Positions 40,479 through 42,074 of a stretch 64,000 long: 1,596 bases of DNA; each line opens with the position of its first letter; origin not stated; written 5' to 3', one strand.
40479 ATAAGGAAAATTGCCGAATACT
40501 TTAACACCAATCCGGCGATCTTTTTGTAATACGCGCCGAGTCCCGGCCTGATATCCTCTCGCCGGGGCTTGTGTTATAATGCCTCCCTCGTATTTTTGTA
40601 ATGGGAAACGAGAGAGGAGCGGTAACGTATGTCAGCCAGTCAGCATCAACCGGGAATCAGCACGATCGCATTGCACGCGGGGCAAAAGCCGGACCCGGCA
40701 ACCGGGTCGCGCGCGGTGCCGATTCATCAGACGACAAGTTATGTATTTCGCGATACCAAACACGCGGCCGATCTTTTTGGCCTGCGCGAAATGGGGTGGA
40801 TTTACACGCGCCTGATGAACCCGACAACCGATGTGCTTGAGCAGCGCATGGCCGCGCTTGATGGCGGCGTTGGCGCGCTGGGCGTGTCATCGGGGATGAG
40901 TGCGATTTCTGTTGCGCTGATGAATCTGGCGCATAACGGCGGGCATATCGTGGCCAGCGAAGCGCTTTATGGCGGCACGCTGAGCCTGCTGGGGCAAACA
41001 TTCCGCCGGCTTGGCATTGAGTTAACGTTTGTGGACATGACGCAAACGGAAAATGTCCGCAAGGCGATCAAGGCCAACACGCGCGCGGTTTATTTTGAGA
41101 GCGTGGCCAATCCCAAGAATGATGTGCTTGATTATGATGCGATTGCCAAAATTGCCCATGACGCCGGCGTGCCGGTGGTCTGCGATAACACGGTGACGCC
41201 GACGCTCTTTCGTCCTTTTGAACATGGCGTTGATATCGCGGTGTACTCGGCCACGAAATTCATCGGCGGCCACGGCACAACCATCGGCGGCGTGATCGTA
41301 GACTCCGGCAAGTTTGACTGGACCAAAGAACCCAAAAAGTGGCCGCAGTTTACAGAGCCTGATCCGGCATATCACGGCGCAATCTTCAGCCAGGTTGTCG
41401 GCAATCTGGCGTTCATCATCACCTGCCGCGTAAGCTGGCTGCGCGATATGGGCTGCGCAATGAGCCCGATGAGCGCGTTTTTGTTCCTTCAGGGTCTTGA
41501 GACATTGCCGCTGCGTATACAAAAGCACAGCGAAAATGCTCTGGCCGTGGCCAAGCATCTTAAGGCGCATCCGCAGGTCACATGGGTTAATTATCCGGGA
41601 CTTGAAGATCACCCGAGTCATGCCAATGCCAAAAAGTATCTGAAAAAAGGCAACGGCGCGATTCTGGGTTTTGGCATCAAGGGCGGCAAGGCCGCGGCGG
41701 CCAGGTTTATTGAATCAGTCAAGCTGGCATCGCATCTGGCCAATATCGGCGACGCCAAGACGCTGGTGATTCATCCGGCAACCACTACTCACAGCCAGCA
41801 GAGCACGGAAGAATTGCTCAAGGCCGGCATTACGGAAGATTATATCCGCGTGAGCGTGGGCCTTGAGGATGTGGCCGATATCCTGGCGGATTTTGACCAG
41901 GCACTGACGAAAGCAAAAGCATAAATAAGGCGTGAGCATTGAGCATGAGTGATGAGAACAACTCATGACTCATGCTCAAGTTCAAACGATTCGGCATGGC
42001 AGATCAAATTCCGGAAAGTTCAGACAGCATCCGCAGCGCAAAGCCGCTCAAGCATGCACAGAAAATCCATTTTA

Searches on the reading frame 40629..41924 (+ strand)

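Call 75: search_protein_families(library=pfam, proteins=[window:40629-41924:+], max_evalue=0.01)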
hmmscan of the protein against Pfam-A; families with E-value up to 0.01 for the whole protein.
window:40629-41924:+ (431 aa): 5 families
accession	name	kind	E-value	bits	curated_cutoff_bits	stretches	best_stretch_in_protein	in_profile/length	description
PF01053.26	Cys_Met_Meta_PP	-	1.5e-134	448.8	27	1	11-426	1-380/381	Cys/Met metabolism PLP-dependent enzyme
PF00266.25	Aminotran_5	-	5.8e-08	32.5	21.5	1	87-219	68-210/371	Aminotransferase class-V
PF01041.23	DegT_DnrJ_EryC1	-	1.4e-07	31.5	19.8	1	64-186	23-145/360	DegT/DnrJ/EryC1/StrS aminotransferase family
PF00155.27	Aminotran_1_2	-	0.00015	21.6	19.7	1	70-226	47-235/361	Aminotransferase class I and II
PF01212.27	Beta_elim_lyase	-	0.0066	16.2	27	0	64-279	31-231/288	Beta-eliminating lyase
